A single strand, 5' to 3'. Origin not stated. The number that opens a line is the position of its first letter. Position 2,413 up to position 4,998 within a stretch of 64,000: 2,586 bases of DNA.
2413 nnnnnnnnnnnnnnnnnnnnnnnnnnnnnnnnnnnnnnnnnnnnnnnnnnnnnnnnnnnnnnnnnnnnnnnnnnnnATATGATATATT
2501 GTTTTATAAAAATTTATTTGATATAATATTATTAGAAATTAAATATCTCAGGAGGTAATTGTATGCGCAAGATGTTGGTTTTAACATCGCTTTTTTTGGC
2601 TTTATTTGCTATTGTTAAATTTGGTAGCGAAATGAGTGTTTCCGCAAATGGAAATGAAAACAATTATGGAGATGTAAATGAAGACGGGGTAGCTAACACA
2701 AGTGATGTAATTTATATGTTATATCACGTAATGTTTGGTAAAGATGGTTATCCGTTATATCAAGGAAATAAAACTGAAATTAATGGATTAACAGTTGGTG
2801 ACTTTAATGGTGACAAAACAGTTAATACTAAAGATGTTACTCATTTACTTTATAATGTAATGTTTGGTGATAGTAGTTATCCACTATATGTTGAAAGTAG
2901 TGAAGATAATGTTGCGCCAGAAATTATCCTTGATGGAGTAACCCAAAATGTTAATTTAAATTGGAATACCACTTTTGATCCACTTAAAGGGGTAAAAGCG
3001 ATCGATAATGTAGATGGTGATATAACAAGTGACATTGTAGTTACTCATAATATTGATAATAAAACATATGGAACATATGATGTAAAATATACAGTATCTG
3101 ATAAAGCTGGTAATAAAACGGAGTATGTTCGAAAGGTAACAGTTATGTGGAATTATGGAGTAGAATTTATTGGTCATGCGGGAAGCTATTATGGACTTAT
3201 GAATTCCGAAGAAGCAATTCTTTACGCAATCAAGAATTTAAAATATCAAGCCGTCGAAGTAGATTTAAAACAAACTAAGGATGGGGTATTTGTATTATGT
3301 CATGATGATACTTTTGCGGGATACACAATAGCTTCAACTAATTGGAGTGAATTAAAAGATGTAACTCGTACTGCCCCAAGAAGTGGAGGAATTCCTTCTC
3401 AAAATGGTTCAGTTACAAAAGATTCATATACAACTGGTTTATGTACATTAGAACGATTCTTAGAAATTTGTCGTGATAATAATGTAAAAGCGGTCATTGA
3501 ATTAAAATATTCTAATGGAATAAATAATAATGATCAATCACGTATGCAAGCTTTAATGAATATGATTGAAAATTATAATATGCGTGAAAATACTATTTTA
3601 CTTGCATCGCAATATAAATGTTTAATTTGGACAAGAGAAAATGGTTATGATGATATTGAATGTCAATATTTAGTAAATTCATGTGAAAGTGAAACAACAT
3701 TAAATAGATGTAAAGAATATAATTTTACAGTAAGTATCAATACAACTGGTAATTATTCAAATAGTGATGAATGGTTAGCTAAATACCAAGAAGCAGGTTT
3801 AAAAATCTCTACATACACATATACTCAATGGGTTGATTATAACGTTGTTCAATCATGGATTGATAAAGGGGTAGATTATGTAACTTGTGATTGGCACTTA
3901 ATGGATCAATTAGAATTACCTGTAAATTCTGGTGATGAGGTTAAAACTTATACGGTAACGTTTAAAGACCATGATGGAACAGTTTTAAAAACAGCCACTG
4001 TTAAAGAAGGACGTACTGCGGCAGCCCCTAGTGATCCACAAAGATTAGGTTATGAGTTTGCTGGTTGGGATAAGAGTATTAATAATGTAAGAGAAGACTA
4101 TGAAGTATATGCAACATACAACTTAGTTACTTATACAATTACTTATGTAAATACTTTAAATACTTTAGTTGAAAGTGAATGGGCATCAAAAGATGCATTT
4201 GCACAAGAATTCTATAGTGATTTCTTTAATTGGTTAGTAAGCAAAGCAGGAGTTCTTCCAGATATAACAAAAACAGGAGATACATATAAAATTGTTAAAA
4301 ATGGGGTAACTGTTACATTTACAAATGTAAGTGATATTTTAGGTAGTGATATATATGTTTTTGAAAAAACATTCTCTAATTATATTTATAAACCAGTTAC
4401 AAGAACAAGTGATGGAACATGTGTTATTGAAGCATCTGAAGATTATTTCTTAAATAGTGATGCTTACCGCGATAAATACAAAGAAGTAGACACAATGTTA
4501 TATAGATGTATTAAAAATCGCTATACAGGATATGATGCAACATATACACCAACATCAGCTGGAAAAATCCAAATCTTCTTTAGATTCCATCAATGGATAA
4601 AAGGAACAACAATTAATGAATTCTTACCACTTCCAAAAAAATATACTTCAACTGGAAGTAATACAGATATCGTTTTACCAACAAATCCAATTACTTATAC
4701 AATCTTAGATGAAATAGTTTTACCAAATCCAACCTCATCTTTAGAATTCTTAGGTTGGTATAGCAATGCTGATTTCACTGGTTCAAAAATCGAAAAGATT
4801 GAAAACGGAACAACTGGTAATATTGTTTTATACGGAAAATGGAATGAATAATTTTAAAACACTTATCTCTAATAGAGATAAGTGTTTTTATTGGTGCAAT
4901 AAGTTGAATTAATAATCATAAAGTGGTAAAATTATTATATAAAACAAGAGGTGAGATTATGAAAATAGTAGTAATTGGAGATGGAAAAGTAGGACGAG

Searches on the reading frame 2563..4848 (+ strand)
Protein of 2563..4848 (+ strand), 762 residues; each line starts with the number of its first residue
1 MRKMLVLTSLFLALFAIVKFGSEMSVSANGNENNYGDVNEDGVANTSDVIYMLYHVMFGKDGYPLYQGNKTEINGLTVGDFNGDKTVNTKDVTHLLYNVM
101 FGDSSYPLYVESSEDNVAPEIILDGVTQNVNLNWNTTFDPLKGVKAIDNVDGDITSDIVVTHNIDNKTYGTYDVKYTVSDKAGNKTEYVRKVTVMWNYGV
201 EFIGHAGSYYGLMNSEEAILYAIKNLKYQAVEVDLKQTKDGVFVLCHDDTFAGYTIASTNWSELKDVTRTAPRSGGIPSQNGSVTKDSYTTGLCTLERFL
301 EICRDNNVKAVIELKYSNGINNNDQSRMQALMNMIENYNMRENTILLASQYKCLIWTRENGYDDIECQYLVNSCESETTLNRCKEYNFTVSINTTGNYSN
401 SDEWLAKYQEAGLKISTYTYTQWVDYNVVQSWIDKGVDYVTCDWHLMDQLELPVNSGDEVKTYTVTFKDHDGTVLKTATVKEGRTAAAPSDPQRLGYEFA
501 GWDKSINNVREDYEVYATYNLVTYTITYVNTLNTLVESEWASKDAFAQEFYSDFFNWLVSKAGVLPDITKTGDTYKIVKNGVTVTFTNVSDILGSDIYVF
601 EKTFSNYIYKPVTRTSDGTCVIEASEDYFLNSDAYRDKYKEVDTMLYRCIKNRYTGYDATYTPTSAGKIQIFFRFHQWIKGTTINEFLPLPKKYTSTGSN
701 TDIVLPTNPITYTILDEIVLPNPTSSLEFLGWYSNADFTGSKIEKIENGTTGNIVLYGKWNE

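Call 8: search_protein_families(library=pfam, proteins=[window:2563-4848:+], max_evalue=0.1)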
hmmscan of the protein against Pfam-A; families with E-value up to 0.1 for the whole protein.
window:2563-4848:+ (762 aa): 7 families
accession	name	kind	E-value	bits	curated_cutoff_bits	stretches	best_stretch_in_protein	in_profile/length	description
PF09479.16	Flg_new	-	4.3e-16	59.2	27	2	463-507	1-43/65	Listeria-Bacteroides repeat domain (List_Bact_rpt)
PF16403.11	Bact_surface_Ig-like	-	4.3e-13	49.6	27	1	128-194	7-71/71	Bacterial surface protein, Ig-like domain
PF03009.23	GDPD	-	1.5e-12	48.6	23.6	1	209-443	8-240/244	Glycerophosphoryl diester phosphodiesterase family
PF00404.24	Dockerin_1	-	0.00053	20.6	22.9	1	35-94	1-51/57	Dockerin type I domain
PF15418.12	DUF4625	-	0.0091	16.7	27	1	153-194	92-130/131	Domain of unknown function (DUF4625)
PF01255.24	Prenyltransf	-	0.0094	16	27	1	281-396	12-125/219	Putative undecaprenyl diphosphate synthase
PF02494.22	HYR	-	0.073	13.8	21.7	1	125-193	13-80/81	HYR domain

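Call 11: search_protein_families(library=ncbifam, proteins=[window:2563-4848:+], max_evalue=0.1)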
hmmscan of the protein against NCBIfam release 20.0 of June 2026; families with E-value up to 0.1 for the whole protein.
window:2563-4848:+ (762 aa): 4 families
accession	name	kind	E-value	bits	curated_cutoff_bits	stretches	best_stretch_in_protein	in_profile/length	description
NF006989.0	PRK09454.1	equivalog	2.7e-09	36.8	264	1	224-444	34-240/251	glycerophosphodiester phosphodiesterase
TIGR02543.1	List_Bact_rpt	repeat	0.0007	19.9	20.95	1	729-761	8-41/44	TIGR02543 family repeat protein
TIGR00055.1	uppS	equivalog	0.026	13.9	109.55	1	286-394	24-129/228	polyprenyl diphosphate synthase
TIGR04203.1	RPT_S_cricet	repeat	0.031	14.5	60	1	461-485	12-36/38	TIGR04203-type repeat-containing surface protein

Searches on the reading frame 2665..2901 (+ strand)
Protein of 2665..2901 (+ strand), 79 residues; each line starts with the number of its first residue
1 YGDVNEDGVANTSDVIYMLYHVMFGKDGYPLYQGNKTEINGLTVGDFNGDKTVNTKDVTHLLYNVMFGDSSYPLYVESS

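Call 9: search_protein_families(library=pfam, proteins=[window:2665-2901:+], max_evalue=10)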
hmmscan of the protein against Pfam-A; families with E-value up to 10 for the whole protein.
seq(79 aa): 2 families
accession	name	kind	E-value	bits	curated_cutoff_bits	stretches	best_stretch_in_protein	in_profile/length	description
PF00404.24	Dockerin_1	-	1.9e-05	25.2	22.9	1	1-60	1-51/57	Dockerin type I domain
PF01839.29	FG-GAP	-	3.1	8.3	22.1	1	42-50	5-13/37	FG-GAP repeat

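Call 13: find_homologous_proteins(query=A1, max_evalue=0.001)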
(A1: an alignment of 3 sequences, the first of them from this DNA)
Query A1 (3 sequences) (75 aa, profile of the alignment): 5 proteins with E <= 0.001 among 9 candidates.
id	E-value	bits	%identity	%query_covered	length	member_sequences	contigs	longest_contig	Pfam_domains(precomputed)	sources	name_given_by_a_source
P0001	3.1e-25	106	43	96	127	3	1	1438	-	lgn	-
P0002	6.4e-20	89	45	80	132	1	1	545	-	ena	-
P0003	2.8e-18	83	41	84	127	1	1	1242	-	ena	-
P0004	9.5e-14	69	36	99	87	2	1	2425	PF00404.25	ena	-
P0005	2.4e-10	58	47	40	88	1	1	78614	-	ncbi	-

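Call 18: find_related_loci(query=A1, collection=genome_contigs, flank=10000)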
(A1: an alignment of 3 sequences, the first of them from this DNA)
Query A1 (75 aa) in genome_contigs; peptide patterns used: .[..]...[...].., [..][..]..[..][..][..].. (x = any residue, [..] = any of these).
153 stretches matched a pattern; 10 encode a relative of the query (tblastn E <= 1e-3); 10 distinct loci.
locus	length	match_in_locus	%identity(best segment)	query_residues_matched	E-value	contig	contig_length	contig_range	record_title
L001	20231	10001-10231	42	2-75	3e-18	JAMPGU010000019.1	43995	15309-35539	MAG: Clostridium sp. isolate NALB_7961_35 Scaffold_#19__SCF_019___43995_bp, whole genome shotgun sequence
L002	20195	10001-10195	45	2-75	2e-17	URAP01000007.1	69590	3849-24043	uncultured Clostridiales bacterium isolate UMGS824 genome assembly, contig: NODE_152_length_69590_cov_4.630690, whole ge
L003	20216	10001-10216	35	2-75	4e-15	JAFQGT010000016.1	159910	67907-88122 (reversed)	MAG: Oscillospiraceae bacterium isolate RGIG1805 Goat_Cecum-5__c1105, whole genome shotgun sequence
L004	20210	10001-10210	36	2-74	8e-14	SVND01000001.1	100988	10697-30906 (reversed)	MAG: Oscillospiraceae bacterium isolate SIG530 NODE_5026_length_100988_cov_2.212391, whole genome shotgun sequence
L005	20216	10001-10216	37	2-74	2e-13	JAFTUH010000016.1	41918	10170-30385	MAG: Clostridia bacterium isolate RGIG4156 Roe_deer_Colon-1__c129897, whole genome shotgun sequence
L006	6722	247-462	42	2-75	2e-13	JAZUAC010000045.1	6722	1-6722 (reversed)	MAG: Acutalibacteraceae bacterium isolate T1900045322_YK20190011.MAGScoT_cleanbin_000069 SGB_6374_k141_650018, whole gen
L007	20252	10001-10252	40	2-74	1e-12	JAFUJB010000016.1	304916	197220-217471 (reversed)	MAG: Clostridia bacterium isolate RGIG4540 Roe_deer_Rectum-1__c2724, whole genome shotgun sequence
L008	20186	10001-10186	36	3-75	1e-9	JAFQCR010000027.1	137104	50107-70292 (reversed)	MAG: Clostridia bacterium isolate RGIG1699 Goat_Cecum-2__c619270, whole genome shotgun sequence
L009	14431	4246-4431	33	2-74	3e-9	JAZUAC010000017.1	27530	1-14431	MAG: Acutalibacteraceae bacterium isolate T1900045322_YK20190011.MAGScoT_cleanbin_000069 SGB_6374_k141_5079424, whole ge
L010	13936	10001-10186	34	2-74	5e-9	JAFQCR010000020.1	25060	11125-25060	MAG: Clostridia bacterium isolate RGIG1699 Goat_Cecum-2__c481535, whole genome shotgun sequence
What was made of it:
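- The genome scan used patterns taken from the window's own variant, so its taxonomic spread is biased (call 18).
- Tried and rejected: It was repeated with A1 (call 18), whose patterns are biased towards the window's own variant.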

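Call 21: search_protein_families(library=pfam, proteins=[L001:9527-13975:+, L003:9518-14662:+, L007:9230-10255:+, L008:5105-10189:+, L009:3328-4434:+, L010:9860-13360:+], max_evalue=0.01)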
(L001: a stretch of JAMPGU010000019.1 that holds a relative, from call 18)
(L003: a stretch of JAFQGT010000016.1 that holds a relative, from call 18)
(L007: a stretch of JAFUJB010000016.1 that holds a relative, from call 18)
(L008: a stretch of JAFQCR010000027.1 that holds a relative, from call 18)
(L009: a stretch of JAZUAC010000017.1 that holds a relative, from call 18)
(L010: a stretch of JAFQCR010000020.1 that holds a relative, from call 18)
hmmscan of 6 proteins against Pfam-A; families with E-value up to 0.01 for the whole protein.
L001:9527-13975:+ (1483 aa): 3 families
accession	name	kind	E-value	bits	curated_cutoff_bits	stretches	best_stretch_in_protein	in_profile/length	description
PF09479.16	Flg_new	-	8.2e-17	61.5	27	2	1202-1269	1-65/65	Listeria-Bacteroides repeat domain (List_Bact_rpt)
PF13306.12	LRR_5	-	2.6e-16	60.1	27.7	1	928-1007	23-102/127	BspA type Leucine rich repeat region (6 copies)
PF13855.12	LRR_8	-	1.8e-05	24.8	27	0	927-967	13-54/61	Leucine rich repeat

L003:9518-14662:+ (1715 aa): 2 families
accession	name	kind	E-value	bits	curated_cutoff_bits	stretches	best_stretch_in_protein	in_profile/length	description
PF09479.16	Flg_new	-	1.5e-43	147.2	27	4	1334-1401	1-65/65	Listeria-Bacteroides repeat domain (List_Bact_rpt)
PF13306.12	LRR_5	-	4.2e-12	46.5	27.7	1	985-1055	22-92/127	BspA type Leucine rich repeat region (6 copies)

L007:9230-10255:+ (342 aa): 4 families
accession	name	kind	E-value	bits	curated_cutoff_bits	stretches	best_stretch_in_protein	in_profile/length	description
PF01841.26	Transglut_core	-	1.4e-09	38.6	23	1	145-231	10-107/108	Transglutaminase-like superfamily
PF00404.24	Dockerin_1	-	2e-08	34.8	22.9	1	280-328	2-52/57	Dockerin type I domain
PF04473.18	DUF553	-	0.0006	19.7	20.5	1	149-231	31-112/140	Transglutaminase-like domain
PF00036.39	EF-hand_1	-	0.0022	17.8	25.4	0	281-294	10-23/29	EF hand domain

L008:5105-10189:+ (1695 aa): 2 families
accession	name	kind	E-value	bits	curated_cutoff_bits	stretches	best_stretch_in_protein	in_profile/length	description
PF13306.12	LRR_5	-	9.2e-127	417.1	27.7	8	497-623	3-126/127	BspA type Leucine rich repeat region (6 copies)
PF06475.18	Glycolipid_bind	-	5.8e-06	26.4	25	0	824-878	39-93/180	Putative glycolipid-binding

L009:3328-4434:+ (369 aa): 4 families
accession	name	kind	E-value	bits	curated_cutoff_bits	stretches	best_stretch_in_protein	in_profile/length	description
PF13306.12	LRR_5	-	6.1e-66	220.5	27.7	2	69-193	2-123/127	BspA type Leucine rich repeat region (6 copies)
PF13855.12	LRR_8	-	1.8e-11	44.1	27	0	134-178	11-56/61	Leucine rich repeat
PF00404.24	Dockerin_1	-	5.8e-05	23.7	22.9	1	306-356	1-52/57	Dockerin type I domain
PF23952.1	LRR_EndoS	-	0.0017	19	27.9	0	98-155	55-113/116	Endo-beta-N-acetylglucosaminidase EndoS LRR domain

L010:9860-13360:+ (1167 aa): 2 families
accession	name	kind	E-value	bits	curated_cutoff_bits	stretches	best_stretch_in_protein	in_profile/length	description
PF00404.24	Dockerin_1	-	0.00049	20.7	22.9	1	48-96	2-51/57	Dockerin type I domain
PF06594.17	HCBP_related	-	0.0051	17.2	21.4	0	967-1010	10-39/42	Haemolysin-type calcium binding protein related domain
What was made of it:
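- Closest known: Non-enzymatic dockerin proteins of Ruminococcus flavefaciens FD-1. Same: A relative found here (L007) is a transglutaminase-dockerin (call 21).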

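Call 49: find_related_loci(query=A1, collection=metagenome_contigs, flank=10000)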
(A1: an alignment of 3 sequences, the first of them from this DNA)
Query A1 (75 aa) in metagenome_contigs; peptide patterns used: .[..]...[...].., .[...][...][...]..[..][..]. (x = any residue, [..] = any of these).
342 stretches matched a pattern; 6 encode a relative of the query (tblastn E <= 1e-3); 6 distinct loci.
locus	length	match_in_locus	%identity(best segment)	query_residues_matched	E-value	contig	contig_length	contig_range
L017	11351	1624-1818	45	2-75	7e-18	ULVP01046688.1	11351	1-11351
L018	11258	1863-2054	45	2-75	7e-18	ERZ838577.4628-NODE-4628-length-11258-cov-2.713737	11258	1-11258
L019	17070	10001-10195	45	2-75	7e-18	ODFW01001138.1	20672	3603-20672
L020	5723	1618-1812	45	2-75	1e-17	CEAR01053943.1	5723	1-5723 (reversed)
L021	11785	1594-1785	43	2-75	1e-16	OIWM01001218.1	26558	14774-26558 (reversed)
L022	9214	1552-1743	43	2-75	1e-16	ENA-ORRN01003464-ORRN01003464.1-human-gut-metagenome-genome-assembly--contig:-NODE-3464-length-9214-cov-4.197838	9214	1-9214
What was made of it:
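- Tried and rejected: The JGI metagenome scan returned only six human-gut, UMGS824-like Coh-Doc loci and no low-GC relative (call 49).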

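Call 52: search_protein_families(library=pfam, proteins=[L001:6225-9497:+, L002:6148-9465:+, L003:6211-9489:+, L001:9527-10300:+, L003:9518-10300:+, L004:9530-10300:+], max_evalue=1)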
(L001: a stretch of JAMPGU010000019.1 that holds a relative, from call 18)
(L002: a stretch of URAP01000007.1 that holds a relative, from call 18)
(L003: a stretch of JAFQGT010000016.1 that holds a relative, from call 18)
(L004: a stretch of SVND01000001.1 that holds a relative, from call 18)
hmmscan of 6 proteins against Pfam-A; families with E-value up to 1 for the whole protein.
L001:6225-9497:+ (1091 aa): 7 families
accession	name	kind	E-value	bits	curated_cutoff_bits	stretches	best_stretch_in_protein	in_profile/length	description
PF11154.13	DUF2934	-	3.5e-14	52.6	22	0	266-283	10-29/37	Protein of unknown function (DUF2934)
PF01391.23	Collagen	-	1.9e-12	47.2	27.2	4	136-171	18-53/60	Collagen triple helix repeat (20 copies)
PF12796.13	Ank_2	-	1.1e-08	35.9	27.3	0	616-662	27-72/90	Ankyrin repeats (3 copies)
PF09479.16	Flg_new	-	4.3e-08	33.6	27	1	901-943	1-41/65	Listeria-Bacteroides repeat domain (List_Bact_rpt)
PF00963.24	Cohesin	-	0.0042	17.7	24.1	1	970-1091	8-139/139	Cohesin domain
PF17535.7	DUF5454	-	0.014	15.2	25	0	222-269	109-154/221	Family of unknown function (DUF5454)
PF14734.12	DUF4469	-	0.026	14.9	22.6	1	1033-1080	52-97/101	Domain of unknown function (DUF4469) with IG-like fold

L002:6148-9465:+ (1106 aa): 9 families
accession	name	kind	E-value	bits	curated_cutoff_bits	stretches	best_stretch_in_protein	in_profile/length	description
PF01391.23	Collagen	-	1.2e-31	108.7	27.2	6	282-332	4-54/60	Collagen triple helix repeat (20 copies)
PF09479.16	Flg_new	-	7.2e-10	39.3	27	1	916-958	1-41/65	Listeria-Bacteroides repeat domain (List_Bact_rpt)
PF15659.11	Toxin-JAB1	-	2.6e-09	37.8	21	0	463-499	3-35/87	JAB-like toxin 1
PF17535.7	DUF5454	-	7.5e-05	22.7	25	0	612-654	117-157/221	Family of unknown function (DUF5454)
PF17263.7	DUF5329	-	8.6e-05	23.2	27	0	473-523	41-90/95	Family of unknown function (DUF5329)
PF11154.13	DUF2934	-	0.00016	21.7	22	0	108-126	10-30/37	Protein of unknown function (DUF2934)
PF00963.24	Cohesin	-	0.00073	20.2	24.1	1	990-1094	13-129/139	Cohesin domain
PF23106.1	EGF_Teneurin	-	0.0039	17.7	24.3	0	337-345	17-25/30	Teneurin-like EGF domain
PF18998.6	Flg_new_2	-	0.067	13.6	23.6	1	916-973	1-70/73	Divergent InlB B-repeat domain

L003:6211-9489:+ (1093 aa): 8 families
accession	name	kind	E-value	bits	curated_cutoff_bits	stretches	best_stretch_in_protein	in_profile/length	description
PF01391.23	Collagen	-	3.8e-40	135.9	27.2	11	600-639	16-55/60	Collagen triple helix repeat (20 copies)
PF09479.16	Flg_new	-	2.2e-10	40.9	27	1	903-959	1-54/65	Listeria-Bacteroides repeat domain (List_Bact_rpt)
PF08817.16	YukD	-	0.0052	18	27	1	1019-1047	46-74/76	WXG100 protein secretion system (Wss), protein YukD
PF02012.26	BNR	-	0.01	16.1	27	1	583-592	2-11/12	BNR/Asp-box repeat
PF19686.4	DUF6188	-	0.038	14.8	27.1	0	104-136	59-91/121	Family of unknown function (DUF6188)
PF03404.22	Mo-co_dimer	-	0.083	13.3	22.7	0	372-394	48-70/138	Mo-co oxidoreductase dimerisation domain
PF20082.4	DUF6476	-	0.25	11.7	24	1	13-45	7-39/91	Family of unknown function (DUF6476)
PF22031.2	MCP_V20_C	-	0.32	10.9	27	0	74-141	71-139/171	Major capsid protein V20 C-terminal domain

L001:9527-10300:+ (258 aa): 1 family
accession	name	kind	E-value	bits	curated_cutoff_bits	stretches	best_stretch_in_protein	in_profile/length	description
PF00963.24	Cohesin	-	1.2e-07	32.4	24.1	1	42-164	3-137/139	Cohesin domain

L003:9518-10300:+ (261 aa): 2 families
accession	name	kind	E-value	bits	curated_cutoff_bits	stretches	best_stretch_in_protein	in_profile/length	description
PF00963.24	Cohesin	-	3.6e-06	27.6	24.1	1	38-161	2-137/139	Cohesin domain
PF00404.24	Dockerin_1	-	0.35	11.6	22.9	1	169-218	2-52/57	Dockerin type I domain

L004:9530-10300:+ (257 aa): 3 families
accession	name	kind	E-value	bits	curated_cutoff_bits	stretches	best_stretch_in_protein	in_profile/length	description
PF00963.24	Cohesin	-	4.6e-06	27.3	24.1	1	34-126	2-108/139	Cohesin domain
PF00404.24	Dockerin_1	-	0.052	14.2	22.9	1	164-214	1-52/57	Dockerin type I domain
PF22705.2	C2-set_3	-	0.1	13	27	1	82-139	26-82/87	Butyrophilin subfamily 3 member A2-like, Ig-C domain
